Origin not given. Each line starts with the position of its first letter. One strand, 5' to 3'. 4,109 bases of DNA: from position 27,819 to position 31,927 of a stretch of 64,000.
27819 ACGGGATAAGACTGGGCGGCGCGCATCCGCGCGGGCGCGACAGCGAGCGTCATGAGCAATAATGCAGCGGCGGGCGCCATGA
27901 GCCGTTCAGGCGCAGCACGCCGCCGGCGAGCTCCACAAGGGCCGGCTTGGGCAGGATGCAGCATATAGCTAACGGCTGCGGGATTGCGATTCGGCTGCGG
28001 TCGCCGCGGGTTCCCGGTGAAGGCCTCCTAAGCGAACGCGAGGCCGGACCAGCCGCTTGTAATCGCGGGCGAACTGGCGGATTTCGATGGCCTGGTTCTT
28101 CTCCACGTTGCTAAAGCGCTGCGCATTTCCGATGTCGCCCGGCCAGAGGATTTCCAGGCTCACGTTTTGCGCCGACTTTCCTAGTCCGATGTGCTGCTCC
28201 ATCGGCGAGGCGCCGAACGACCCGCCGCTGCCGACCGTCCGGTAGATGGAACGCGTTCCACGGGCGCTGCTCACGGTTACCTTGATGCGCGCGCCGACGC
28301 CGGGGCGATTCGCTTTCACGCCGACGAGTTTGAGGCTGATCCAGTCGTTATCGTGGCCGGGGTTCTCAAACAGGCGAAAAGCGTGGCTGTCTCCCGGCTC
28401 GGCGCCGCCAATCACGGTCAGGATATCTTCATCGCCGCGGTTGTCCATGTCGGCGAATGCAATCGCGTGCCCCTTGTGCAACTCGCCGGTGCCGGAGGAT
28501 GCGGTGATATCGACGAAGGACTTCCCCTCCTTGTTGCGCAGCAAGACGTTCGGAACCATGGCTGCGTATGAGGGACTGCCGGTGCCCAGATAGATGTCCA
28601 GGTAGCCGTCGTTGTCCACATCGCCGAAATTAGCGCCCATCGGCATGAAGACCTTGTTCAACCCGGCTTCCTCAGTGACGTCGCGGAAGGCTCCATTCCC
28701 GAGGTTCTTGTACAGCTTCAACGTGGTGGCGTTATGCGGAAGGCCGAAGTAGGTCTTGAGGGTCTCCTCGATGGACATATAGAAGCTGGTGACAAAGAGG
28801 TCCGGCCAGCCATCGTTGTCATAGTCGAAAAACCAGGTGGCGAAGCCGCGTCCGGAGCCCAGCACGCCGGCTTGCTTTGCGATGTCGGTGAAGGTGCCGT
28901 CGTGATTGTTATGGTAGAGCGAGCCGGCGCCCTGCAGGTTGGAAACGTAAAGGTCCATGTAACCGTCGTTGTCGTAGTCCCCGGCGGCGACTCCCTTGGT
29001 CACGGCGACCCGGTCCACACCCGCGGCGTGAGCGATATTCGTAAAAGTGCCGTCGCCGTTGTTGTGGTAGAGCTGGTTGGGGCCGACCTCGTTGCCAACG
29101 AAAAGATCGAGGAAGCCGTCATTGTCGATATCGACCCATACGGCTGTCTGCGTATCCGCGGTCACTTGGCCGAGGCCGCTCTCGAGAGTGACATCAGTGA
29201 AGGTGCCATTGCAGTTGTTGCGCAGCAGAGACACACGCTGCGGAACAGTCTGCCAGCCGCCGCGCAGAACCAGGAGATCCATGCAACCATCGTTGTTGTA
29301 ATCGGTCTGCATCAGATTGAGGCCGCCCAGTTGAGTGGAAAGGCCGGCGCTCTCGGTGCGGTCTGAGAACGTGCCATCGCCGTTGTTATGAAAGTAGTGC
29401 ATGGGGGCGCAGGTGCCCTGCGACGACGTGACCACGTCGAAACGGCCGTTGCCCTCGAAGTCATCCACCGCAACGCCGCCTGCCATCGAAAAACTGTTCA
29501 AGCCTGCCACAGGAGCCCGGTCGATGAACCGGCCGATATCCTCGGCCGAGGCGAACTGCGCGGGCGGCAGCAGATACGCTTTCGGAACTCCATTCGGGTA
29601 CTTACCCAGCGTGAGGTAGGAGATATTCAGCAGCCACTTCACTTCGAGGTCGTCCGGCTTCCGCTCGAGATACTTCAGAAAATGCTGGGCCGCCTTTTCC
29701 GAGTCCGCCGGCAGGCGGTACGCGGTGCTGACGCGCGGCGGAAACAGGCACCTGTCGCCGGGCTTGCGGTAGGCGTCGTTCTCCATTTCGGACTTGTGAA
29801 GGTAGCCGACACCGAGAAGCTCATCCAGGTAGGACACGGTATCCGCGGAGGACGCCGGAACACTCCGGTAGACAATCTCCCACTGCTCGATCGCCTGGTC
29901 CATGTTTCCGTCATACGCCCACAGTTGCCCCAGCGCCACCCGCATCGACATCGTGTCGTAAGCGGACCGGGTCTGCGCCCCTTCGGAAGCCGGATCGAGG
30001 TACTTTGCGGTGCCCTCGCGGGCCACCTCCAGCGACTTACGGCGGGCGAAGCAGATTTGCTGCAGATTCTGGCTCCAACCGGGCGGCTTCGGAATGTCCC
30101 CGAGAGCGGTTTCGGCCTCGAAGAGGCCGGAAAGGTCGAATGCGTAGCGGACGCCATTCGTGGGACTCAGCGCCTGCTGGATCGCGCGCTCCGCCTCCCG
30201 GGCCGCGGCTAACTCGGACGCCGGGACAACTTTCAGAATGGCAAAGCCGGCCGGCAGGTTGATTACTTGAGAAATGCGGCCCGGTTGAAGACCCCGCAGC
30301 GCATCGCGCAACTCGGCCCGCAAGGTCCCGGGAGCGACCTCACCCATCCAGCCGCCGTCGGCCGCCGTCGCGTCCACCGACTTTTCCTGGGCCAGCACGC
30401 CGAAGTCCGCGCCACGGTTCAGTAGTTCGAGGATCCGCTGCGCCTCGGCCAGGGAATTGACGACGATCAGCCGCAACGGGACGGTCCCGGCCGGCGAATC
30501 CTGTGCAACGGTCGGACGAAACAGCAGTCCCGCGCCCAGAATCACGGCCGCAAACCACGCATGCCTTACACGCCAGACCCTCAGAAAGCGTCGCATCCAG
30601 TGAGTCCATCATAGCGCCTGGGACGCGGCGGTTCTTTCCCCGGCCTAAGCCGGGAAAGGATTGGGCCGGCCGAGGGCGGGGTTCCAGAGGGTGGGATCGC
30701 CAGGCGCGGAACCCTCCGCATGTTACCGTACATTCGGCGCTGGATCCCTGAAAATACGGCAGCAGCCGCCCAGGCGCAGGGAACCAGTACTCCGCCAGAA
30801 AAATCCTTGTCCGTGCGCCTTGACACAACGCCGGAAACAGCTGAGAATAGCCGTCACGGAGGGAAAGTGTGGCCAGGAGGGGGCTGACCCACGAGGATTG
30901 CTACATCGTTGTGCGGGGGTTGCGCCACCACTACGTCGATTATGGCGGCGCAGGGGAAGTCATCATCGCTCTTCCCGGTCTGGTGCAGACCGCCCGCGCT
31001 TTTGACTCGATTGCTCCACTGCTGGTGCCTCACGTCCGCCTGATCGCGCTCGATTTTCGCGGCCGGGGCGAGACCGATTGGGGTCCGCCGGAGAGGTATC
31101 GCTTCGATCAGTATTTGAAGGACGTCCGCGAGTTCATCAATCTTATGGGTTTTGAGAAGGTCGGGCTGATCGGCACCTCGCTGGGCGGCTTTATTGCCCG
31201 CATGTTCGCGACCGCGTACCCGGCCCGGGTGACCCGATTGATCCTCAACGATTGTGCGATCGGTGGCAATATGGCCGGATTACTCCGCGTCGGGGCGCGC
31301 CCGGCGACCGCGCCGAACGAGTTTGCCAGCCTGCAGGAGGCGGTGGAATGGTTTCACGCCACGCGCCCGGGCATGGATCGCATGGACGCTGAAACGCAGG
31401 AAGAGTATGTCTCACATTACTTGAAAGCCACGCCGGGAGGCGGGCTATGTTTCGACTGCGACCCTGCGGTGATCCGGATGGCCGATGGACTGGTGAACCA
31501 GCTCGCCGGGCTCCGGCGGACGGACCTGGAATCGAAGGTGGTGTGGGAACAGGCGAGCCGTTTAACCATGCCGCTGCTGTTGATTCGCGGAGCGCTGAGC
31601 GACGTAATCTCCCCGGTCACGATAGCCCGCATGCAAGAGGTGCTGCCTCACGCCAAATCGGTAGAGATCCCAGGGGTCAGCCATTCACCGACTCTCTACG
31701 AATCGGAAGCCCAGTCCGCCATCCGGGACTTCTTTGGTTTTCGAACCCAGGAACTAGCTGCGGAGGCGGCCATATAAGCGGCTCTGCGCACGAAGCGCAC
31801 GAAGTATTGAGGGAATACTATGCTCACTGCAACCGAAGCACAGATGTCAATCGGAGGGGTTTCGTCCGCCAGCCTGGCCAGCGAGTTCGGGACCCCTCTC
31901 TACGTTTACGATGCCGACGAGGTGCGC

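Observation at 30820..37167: Tightly coupled six-gene carrier-protein operon of unassigned function (hydrolase / catalytically stripped DapDC homolog / unknown / methyltransferase / adenylating ligase / ACP)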

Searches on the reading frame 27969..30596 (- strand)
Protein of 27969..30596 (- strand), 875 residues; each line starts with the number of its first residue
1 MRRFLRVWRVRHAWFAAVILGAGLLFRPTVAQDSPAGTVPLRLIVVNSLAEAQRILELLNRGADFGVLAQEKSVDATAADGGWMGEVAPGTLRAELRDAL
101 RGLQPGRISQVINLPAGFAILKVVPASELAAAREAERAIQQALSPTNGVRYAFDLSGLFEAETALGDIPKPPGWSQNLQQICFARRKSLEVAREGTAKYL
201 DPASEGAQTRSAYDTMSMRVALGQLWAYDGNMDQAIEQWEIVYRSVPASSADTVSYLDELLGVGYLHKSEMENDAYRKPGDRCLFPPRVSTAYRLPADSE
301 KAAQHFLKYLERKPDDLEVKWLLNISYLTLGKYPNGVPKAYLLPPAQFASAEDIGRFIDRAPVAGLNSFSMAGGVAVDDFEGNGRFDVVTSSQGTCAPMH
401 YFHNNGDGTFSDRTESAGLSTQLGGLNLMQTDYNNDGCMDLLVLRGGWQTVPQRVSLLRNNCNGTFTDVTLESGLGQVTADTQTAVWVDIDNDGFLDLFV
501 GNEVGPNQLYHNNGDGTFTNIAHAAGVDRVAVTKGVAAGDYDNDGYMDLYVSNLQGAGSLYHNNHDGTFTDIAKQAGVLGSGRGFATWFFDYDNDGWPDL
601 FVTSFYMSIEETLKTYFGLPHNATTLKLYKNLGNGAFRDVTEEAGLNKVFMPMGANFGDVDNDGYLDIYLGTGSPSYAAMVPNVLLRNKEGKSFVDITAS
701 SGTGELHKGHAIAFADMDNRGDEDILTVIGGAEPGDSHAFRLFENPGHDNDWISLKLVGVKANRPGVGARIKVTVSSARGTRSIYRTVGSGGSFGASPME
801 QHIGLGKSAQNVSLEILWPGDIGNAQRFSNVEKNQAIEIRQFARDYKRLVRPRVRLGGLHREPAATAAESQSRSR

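Call 51: search_protein_families(library=pfam, proteins=[window:27969-30596:-], max_evalue=0.00001)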
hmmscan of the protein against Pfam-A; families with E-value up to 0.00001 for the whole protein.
window:27969-30596:- (875 aa): 5 families
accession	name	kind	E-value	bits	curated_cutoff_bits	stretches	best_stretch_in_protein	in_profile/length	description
PF13517.12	FG-GAP_3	-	6.6e-51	171.2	26.9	5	489-551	1-61/61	FG-GAP-like repeat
PF01839.29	FG-GAP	-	2.2e-13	50.2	22.1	0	536-561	5-35/37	FG-GAP repeat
PF00639.27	Rotamase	-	1.5e-12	48.7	21.7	1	50-123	20-95/97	PPIC-type PPIASE domain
PF07593.17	UnbV_ASPIC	-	1.4e-11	44.5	23.4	1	766-837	1-67/68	ASPIC and UnbV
PF13616.12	Rotamase_3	-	1e-08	36.2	22.5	1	50-123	38-112/116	PPIC-type PPIASE domain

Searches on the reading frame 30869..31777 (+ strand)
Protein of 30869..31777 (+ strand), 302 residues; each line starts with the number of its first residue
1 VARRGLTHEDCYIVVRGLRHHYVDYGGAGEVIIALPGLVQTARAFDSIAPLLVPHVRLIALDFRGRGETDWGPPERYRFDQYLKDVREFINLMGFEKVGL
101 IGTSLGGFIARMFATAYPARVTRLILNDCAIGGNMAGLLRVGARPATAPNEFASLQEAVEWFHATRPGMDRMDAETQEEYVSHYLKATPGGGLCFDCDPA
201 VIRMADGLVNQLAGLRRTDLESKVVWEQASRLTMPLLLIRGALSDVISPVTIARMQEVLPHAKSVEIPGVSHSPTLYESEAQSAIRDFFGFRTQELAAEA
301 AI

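Call 3: search_protein_families(library=pfam, proteins=[window:30869-31777:+], max_evalue=0.01)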
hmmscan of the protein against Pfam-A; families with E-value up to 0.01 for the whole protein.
window:30869-31777:+ (302 aa): 3 families
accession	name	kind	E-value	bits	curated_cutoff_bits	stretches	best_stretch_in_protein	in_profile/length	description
PF00561.26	Abhydrolase_1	-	6.3e-20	72.3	25.8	1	31-274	2-240/245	alpha/beta hydrolase fold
PF12697.13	Abhydrolase_6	-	1.6e-15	58.8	26.3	1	33-276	2-208/217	Alpha/beta hydrolase family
PF12146.15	Hydrolase_4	-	1.9e-13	50.7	27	1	31-134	6-114/239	Serine aminopeptidase, S33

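Call 4: search_protein_families(library=ncbifam, proteins=[window:30869-31777:+], max_evalue=0.01)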
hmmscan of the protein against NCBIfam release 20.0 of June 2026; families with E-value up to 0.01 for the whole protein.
window:30869-31777:+ (302 aa): 29 families (the best 25 are shown)
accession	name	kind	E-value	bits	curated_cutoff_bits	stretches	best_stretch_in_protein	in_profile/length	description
TIGR02427.1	protocat_pcaD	equivalog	3e-19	69.4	255.85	2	29-131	13-114/251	3-oxoadipate enol-lactonase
NF051488.1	bifunc_PcaDC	exception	4.4e-18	65.6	390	1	28-290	11-251/375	bifunctional 3-oxoadipate enol-lactonase/4-carboxymuconolactone decarboxylase PcaDC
NF050089.1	i_nPHAscl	equivalog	2.3e-16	59.7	300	1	21-128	10-116/288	intracellular short-chain-length polyhydroxyalkanoate depolymerase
TIGR03695.1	menH_SHCHC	equivalog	1.2e-15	57.6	208.55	1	30-132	3-107/252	2-succinyl-6-hydroxy-2,4-cyclohexadiene-1-carboxylate synthase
TIGR03056.1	bchO_mg_che_rel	equivalog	1.3e-11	44.1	172.55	1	13-124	11-123/278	alpha/beta fold hydrolase BchO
NF051487.1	bifunc_PcaCD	exception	2.3e-10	40.1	430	1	41-130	184-272/413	bifunctional 4-carboxymuconolactone decarboxylase/3-oxoadipate enol-lactonase PcaCD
TIGR03611.1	RutD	equivalog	7.5e-10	38.6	238.5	1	29-126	13-110/258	pyrimidine utilization protein D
NF045632.1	hydroxlase_HsaD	equivalog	8e-10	38.1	400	1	43-127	51-135/290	4,5:9,10-diseco-3-hydroxy-5,9,17-trioxoandrosta-1(10),2-diene-4-oate hydrolase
NF002938.0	PRK03592.1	equivalog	3.8e-09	36.3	241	1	10-129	12-129/298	haloalkane dehalogenase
TIGR01738.1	bioH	equivalog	8.4e-09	35.4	206.95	2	208-284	168-239/245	pimeloyl-ACP methyl ester esterase BioH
TIGR02240.1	PHA_depoly_arom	equivalog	8.9e-09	35.1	250.6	1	52-136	48-131/276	poly(3-hydroxyalkanoate) depolymerase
NF007954.0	PRK10673.1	equivalog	1e-08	34.8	399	1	32-130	19-115/255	esterase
NF011457.0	PRK14875.1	equivalog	1.5e-07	30.7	307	1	21-126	123-228/372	acetoin dehydrogenase dihydrolipoyllysine-residue acetyltransferase subunit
NF052614.1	AB_fold_OlsI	equivalog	2.4e-07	30.6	385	0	222-278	186-243/272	ornithine lipid biosynthesis O-acyltransferase OlsI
TIGR01250.1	pro_imino_pep_2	subfamily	4.7e-07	29.6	167.65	1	15-127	9-127/288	proline iminopeptidase-family hydrolase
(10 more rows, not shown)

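Call 30: search_solved_structures(query=window:30869-31777:+, max_evalue=1e-8)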
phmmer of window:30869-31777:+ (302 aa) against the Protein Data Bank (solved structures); distinct sequences matched with E-value up to 1e-8: 87 (the best 60 are shown).
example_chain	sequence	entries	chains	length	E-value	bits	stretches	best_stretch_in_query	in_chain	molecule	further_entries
3bwx_A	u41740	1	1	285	9.4e-28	100.6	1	9-285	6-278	Alpha/beta hydrolase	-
4ose_A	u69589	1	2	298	9.2e-19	71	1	21-281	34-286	Putative Hydrolase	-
7c4d_A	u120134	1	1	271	4e-15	59.1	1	23-132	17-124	Putative esterase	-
4lxg_A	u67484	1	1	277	4.7e-13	52.3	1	10-132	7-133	MCP Hydrolase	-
4lxh_A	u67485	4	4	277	1.2e-12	50.9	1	10-132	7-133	MCP Hydrolase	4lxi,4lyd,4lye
5flk_A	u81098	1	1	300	1.3e-12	50.9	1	5-122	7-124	DHAA101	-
6sp5_A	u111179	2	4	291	8e-12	48.3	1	5-123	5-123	Haloalkane dehalogenase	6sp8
8oe2_A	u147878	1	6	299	8.4e-12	48.2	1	5-123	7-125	Haloalkane dehalogenase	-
6ty7_A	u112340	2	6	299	8.5e-12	48.2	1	5-123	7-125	Haloalkane dehalogenase variant DhaA115 domain-swapped dimer type-1 | Haloalkane dehalogenase variant DhaA115 domain-swapped dimer type-2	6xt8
7jqy_A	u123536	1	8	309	1.1e-11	47.8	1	14-134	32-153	Cif-like 1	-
5ng7_A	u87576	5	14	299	1.2e-11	47.7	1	8-126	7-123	epoxide hydrolase | Alpha/beta epoxide hydrolase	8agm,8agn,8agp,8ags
2v9z_A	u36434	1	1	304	1.3e-11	47.6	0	5-123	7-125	HALOALKANE DEHALOGENASE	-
3sk0_A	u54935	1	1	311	1.4e-11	47.5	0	5-123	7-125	Haloalkane dehalogenase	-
4fwb_A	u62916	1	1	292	1.4e-11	47.4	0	6-122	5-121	Haloalkane dehalogenase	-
3rk4_A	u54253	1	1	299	1.5e-11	47.4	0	5-122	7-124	Haloalkane dehalogenase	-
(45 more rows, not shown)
